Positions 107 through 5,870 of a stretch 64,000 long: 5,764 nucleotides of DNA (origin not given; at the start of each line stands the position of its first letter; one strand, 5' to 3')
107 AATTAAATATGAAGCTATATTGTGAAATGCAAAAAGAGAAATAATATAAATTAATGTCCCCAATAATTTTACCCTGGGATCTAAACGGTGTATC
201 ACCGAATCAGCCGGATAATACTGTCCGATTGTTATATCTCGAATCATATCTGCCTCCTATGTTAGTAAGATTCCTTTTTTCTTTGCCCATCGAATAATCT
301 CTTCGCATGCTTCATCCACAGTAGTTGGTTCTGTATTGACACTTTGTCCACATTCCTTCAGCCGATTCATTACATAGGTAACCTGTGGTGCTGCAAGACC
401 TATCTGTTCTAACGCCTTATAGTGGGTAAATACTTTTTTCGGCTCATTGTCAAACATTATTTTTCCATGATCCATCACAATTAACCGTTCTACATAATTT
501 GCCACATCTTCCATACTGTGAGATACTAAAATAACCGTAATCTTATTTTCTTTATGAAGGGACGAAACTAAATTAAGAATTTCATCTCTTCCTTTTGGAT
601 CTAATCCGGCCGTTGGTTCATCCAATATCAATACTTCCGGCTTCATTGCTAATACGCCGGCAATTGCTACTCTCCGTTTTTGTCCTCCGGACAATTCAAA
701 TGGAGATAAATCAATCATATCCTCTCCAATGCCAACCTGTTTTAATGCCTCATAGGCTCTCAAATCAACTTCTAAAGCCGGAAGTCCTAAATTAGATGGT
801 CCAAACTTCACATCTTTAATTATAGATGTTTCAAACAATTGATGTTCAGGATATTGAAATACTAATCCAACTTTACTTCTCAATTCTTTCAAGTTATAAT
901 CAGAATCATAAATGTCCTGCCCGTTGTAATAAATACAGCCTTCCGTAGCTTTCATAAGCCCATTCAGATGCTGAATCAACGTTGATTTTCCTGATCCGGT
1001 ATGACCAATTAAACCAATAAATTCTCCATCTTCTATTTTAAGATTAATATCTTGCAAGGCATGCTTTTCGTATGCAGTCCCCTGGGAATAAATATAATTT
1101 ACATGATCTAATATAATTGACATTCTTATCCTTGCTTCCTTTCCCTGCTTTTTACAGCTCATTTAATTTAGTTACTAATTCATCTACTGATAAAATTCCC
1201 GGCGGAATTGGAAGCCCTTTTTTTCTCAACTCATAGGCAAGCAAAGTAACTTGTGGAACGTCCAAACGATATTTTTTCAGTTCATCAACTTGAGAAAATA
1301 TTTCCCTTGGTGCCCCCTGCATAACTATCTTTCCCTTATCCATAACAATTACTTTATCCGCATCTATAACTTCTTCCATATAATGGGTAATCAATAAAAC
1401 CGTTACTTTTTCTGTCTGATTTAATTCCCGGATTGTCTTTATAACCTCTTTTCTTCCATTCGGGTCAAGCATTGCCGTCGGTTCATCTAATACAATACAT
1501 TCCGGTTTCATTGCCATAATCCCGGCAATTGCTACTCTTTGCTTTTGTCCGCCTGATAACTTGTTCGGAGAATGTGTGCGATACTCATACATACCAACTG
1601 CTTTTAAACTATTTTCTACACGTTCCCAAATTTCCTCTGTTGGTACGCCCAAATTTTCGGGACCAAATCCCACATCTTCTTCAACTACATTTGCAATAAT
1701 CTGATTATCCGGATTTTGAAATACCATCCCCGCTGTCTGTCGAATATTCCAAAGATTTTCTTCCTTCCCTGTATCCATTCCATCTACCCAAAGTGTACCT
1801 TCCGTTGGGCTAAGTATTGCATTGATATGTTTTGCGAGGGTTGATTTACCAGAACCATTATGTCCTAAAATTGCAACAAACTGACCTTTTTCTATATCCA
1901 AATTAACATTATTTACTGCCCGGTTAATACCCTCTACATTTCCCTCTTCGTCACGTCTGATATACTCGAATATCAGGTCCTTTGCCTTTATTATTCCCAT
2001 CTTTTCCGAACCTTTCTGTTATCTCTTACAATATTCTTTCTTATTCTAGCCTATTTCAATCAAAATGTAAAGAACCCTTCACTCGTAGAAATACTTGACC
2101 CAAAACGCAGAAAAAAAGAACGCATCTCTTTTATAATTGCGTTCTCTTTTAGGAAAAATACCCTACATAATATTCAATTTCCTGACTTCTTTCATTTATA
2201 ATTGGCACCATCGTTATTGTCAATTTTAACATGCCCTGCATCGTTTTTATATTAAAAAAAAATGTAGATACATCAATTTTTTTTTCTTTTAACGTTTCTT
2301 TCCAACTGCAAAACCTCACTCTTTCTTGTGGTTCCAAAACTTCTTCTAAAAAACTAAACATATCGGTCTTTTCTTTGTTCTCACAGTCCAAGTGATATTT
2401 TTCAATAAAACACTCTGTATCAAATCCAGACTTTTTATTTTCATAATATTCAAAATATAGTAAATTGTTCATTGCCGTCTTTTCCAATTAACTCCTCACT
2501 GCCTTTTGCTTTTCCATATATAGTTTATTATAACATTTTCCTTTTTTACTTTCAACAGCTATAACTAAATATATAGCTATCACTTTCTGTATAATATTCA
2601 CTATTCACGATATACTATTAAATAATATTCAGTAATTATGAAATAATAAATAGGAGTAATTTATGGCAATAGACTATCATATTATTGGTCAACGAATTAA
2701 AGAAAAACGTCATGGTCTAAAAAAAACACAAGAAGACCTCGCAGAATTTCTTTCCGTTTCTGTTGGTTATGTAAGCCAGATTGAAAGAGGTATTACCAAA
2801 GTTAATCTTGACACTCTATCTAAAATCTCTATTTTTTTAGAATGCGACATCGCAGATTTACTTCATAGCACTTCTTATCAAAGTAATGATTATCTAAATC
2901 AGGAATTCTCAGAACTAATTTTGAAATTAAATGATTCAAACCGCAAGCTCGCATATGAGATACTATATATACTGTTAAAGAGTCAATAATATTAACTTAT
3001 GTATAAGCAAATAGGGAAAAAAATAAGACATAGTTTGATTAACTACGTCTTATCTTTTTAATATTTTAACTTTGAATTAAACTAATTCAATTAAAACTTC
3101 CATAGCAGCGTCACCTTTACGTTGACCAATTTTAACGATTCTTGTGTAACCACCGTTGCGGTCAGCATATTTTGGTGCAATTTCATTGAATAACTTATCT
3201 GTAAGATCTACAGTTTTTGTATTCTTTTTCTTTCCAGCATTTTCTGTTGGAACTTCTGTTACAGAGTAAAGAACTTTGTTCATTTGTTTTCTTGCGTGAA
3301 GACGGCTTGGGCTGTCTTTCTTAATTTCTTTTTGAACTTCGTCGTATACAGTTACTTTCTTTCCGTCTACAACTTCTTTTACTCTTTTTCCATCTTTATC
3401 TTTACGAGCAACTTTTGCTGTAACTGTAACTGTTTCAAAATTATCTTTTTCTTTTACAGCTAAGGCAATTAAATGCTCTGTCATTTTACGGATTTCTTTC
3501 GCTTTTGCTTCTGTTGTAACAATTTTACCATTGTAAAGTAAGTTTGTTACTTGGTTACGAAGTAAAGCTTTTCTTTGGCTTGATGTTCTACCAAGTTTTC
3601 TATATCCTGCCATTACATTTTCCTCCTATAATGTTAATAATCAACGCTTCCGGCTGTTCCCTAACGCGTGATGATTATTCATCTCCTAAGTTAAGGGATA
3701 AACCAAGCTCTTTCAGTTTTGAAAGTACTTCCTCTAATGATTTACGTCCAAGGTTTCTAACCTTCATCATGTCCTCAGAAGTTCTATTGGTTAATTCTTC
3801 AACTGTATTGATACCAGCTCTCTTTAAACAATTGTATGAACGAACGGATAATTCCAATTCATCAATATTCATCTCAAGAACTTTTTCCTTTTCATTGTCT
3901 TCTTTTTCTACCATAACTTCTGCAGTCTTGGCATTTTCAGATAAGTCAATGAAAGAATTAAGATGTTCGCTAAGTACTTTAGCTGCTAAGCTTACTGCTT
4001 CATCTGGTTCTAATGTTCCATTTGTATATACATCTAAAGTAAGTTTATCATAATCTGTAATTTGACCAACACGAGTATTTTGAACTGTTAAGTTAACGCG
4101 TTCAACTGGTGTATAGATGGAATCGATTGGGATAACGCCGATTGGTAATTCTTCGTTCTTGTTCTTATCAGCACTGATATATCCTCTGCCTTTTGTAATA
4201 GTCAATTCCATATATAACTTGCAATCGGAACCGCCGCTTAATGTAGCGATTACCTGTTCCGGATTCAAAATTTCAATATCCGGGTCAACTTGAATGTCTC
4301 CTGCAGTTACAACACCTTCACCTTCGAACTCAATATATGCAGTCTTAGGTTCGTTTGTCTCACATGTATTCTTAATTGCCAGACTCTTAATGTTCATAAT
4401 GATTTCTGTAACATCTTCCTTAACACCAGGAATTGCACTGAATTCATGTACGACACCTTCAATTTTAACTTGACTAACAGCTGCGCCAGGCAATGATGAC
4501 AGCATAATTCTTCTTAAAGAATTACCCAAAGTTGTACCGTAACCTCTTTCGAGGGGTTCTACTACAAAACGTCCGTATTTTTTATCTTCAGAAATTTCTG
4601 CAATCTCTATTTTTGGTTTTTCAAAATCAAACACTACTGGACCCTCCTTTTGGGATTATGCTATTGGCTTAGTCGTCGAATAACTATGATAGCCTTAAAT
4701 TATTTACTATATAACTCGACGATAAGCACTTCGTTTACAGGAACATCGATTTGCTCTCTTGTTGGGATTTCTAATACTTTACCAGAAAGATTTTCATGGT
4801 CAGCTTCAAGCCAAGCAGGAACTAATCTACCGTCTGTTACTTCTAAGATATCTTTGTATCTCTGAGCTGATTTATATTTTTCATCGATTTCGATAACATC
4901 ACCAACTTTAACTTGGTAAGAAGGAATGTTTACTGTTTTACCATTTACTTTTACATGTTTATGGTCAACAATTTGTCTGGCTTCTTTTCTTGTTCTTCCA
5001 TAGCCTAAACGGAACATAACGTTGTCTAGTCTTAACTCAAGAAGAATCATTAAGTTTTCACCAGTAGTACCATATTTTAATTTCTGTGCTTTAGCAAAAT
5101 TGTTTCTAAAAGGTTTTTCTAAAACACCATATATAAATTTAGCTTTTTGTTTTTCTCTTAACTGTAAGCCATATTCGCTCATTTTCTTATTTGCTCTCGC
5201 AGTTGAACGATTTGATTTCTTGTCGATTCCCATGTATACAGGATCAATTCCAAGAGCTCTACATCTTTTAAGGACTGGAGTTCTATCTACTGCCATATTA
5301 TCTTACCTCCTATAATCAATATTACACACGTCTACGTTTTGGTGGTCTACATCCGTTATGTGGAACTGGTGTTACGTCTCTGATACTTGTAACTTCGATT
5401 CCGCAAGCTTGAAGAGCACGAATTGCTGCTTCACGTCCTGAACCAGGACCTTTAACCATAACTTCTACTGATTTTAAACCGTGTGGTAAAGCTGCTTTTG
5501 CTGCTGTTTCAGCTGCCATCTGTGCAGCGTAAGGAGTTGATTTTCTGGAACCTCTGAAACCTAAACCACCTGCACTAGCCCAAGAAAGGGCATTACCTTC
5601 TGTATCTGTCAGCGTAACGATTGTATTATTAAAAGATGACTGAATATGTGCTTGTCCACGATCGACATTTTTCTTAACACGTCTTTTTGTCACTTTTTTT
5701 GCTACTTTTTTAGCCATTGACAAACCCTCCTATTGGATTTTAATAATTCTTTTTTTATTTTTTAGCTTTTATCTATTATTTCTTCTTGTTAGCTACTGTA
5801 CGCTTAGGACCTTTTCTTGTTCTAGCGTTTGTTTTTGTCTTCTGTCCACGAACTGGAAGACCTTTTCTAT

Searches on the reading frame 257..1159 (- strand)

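Call 11: search_protein_families(library=pfam, proteins=[window:257-1159:-], max_evalue=0.001)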
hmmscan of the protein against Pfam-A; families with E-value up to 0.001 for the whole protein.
window:257-1159:- (300 aa): 6 families
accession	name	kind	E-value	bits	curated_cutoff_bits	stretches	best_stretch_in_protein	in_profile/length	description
PF00005.33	ABC_tran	-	1.4e-34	120.1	25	1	35-184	1-137/137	ABC transporter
PF13304.12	AAA_21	-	2.2e-13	51.4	27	1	150-216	232-300/304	AAA domain, putative AbiEii toxin, Type IV TA system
PF02463.25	SMC_N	-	5.5e-08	32.9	40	1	45-227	24-212/220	RecF/RecN/SMC N terminal domain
PF13401.12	AAA_22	-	4.9e-05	24.1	27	0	45-82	5-43/130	AAA domain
PF03193.22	RsgA_GTPase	-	0.00022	21.5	30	1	17-70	79-131/174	RsgA GTPase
PF13555.12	AAA_29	-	0.00086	19.4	27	0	41-78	18-54/61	P-loop containing region of AAA domain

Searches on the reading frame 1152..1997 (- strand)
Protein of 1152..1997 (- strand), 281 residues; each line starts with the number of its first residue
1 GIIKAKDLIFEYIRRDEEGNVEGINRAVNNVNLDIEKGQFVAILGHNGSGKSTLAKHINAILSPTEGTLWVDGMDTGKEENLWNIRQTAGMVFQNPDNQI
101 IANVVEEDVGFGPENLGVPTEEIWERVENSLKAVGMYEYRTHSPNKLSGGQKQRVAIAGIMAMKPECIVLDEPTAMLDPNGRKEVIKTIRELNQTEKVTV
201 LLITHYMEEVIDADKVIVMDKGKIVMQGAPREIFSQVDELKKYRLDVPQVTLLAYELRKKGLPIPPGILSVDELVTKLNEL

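Call 11: search_protein_families(library=pfam, proteins=[window:1152-1997:-], max_evalue=0.001)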
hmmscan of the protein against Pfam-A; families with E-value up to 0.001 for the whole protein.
window:1152-1997:- (281 aa): 8 families
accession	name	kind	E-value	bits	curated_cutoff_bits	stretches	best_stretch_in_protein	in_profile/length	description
PF00005.33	ABC_tran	-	7e-34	117.8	25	1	28-175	1-137/137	ABC transporter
PF02463.25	SMC_N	-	8.4e-13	48.7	40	1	34-219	21-211/220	RecF/RecN/SMC N terminal domain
PF13175.12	AAA_15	-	7.9e-07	29.5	32.1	0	26-65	12-50/374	AAA ATPase domain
PF13304.12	AAA_21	-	1.2e-06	29.3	27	0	130-205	221-298/304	AAA domain, putative AbiEii toxin, Type IV TA system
PF13555.12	AAA_29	-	9.9e-05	22.5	27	1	31-66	15-50/61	P-loop containing region of AAA domain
PF13476.12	AAA_23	-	0.00035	21.7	27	1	27-62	9-43/201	AAA domain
PF13401.12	AAA_22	-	0.00053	20.7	27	0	37-204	4-122/130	AAA domain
PF20720.3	nSTAND3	-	0.00074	19.7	27.2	0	30-62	9-41/155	Novel STAND NTPase 3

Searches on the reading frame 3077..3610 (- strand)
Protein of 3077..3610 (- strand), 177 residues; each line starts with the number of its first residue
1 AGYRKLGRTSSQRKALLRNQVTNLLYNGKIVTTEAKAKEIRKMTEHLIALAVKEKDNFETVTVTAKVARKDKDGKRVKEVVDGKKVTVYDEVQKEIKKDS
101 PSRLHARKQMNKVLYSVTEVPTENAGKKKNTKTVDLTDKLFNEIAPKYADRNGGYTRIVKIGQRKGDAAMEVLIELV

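Call 11: search_protein_families(library=pfam, proteins=[window:3077-3610:-], max_evalue=0.001)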
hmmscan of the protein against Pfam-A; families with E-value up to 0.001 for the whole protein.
window:3077-3610:- (177 aa): 1 family
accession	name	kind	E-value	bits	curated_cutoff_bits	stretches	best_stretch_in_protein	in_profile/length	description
PF01196.24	Ribosomal_L17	-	6.8e-29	101.1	27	1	16-177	1-97/97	Ribosomal protein L17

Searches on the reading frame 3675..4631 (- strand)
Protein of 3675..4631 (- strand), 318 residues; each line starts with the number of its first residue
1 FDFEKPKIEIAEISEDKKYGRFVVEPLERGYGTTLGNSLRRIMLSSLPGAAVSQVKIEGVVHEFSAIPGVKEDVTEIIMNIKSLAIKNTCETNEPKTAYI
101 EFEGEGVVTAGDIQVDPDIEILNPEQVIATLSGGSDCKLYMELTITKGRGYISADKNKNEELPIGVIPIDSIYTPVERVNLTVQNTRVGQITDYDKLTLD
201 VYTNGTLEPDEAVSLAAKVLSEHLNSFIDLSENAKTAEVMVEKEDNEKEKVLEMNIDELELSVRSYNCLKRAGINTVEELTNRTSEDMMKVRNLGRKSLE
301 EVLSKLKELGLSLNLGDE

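Call 11: search_protein_families(library=pfam, proteins=[window:3675-4631:-], max_evalue=0.001)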
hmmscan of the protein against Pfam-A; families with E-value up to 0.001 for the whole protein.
window:3675-4631:- (318 aa): 3 families
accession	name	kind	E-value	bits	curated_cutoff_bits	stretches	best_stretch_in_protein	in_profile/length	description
PF01000.31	RNA_pol_A_bac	-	2e-35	122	33.9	1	55-174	1-119/119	RNA polymerase Rpb3/RpoA insert domain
PF03118.21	RNA_pol_A_CTD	-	1.5e-27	95.5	23.8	1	243-308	2-67/67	Bacterial RNA polymerase, alpha chain C terminal domain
PF01193.29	RNA_pol_L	-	1.7e-25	89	24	1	25-224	1-74/74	RNA polymerase Rpb3/Rpb11 dimerisation domain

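Call 64: find_related_loci(query=window:3675-4631:-, collection=genome_contigs, flank=10000)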
Query window:3675-4631:- (318 aa) in genome_contigs; peptide patterns used: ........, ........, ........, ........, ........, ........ (x = any residue, [..] = any of these).
600 stretches matched a pattern (row limit reached: there are more); 596 encode a relative of the query (tblastn E <= 1e-3); the best 80 are kept; 80 distinct loci.
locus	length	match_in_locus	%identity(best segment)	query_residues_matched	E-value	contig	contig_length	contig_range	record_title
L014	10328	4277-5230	98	1-318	0e+0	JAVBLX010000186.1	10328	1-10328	MAG: Acetivibrio sp. isolate EPI_MAG_00035 c_000001371530, whole genome shotgun sequence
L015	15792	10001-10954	95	1-318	0e+0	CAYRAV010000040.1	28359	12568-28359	MAG TPA_asm: uncultured Lachnospiraceae bacterium isolate ERP125879_co2_176 genome assembly, contig: NODE_768_length_283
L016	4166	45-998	94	1-318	0e+0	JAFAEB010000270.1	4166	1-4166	MAG: Bacillota bacterium isolate OH_SBlB_11 k127_1002381, whole genome shotgun sequence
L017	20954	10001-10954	92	1-318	0e+0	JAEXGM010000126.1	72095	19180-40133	MAG: Bacillota bacterium isolate OH_HBB_66 k127_1103910, whole genome shotgun sequence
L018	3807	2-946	92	4-318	0e+0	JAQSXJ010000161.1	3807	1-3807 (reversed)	MAG: Anaerocolumna sp. isolate L_E1_T20_A_bin.141 scaffold_48016, whole genome shotgun sequence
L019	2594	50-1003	91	1-318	0e+0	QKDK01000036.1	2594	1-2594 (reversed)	MAG: Clostridia bacterium isolate SZUA-448 scaffold_254007, whole genome shotgun sequence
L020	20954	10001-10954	92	1-318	0e+0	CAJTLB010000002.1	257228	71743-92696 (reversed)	MAG TPA_asm: uncultured Lachnospiraceae bacterium isolate MGBC104699 genome assembly, contig: MGBC104699.2, whole genome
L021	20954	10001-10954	89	1-318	0e+0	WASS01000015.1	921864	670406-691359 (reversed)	MAG: Hungatella sp. isolate SA7853_bin5 NODE_3_length_921864_cov_51.388362, whole genome shotgun sequence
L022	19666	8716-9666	90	1-318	0e+0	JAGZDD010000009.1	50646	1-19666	MAG: Clostridiales bacterium isolate L3_106_000M1_dasL3_106_000M1_concoct_51_sub L3_106_000M1_scaffold_1085, whole genom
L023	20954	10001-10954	90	1-318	0e+0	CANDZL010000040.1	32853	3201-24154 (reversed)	MAG TPA_asm: uncultured Hungatella sp. isolate SRR18439530_bin.9_metawrap_v1.3_MAG genome assembly, contig: NODE.343_len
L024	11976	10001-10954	89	1-318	0e+0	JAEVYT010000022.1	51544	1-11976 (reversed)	MAG: Bacillota bacterium isolate OH_PBB_142 k127_1905968, whole genome shotgun sequence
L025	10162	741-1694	88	1-318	0e+0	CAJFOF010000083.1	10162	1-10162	uncultured Lachnospiraceae bacterium isolate Coassembly_mag_301 genome assembly, contig: MAGpy_11413_min2k_bin_301_fak87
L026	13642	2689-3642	90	1-318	0e+0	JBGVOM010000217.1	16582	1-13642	MAG: Lachnospiraceae bacterium isolate fecal_MAG_210 fecal_MAG_210_contig_0217, whole genome shotgun sequence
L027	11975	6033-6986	88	1-318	0e+0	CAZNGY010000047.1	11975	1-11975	MAG TPA_asm: uncultured Lachnoclostridium sp. isolate SRP225648_co1_460 genome assembly, contig: NODE_13591_length_11975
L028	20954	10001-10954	88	1-318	0e+0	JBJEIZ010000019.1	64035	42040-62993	MAG: Brotaphodocola sp. isolate PUUB56_bin.019 NODE_197_length_64035_cov_19.744451, whole genome shotgun sequence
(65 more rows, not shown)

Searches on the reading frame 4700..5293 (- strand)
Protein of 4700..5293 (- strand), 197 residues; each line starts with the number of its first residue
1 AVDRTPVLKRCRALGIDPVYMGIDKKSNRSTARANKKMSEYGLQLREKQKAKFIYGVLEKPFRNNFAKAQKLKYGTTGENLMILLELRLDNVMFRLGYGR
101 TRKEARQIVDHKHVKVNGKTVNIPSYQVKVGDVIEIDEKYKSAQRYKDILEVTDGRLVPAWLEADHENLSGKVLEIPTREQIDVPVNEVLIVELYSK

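Call 11: search_protein_families(library=pfam, proteins=[window:4700-5293:-], max_evalue=0.001)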
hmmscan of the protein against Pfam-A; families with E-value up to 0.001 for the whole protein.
window:4700-5293:- (197 aa): 2 families
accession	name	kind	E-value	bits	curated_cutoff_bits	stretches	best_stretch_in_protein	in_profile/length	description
PF01479.30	S4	-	4.9e-21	74.6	22.8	1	87-134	1-48/48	S4 domain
PF00163.24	Ribosomal_S4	-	2.6e-15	57.3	23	1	7-86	6-95/95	Ribosomal protein S4/S9 N-terminal domain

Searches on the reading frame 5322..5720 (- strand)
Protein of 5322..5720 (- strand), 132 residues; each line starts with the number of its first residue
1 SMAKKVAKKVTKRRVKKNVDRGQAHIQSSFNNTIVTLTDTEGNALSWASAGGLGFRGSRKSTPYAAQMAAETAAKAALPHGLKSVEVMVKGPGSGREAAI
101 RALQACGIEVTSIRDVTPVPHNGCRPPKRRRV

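Call 11: search_protein_families(library=pfam, proteins=[window:5322-5720:-], max_evalue=0.001)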
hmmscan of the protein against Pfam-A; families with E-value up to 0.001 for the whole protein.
window:5322-5720:- (132 aa): 1 family
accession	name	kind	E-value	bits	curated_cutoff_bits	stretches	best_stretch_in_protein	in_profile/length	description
PF00411.24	Ribosomal_S11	-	4.2e-51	172.4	25.1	1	22-131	1-110/110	Ribosomal protein S11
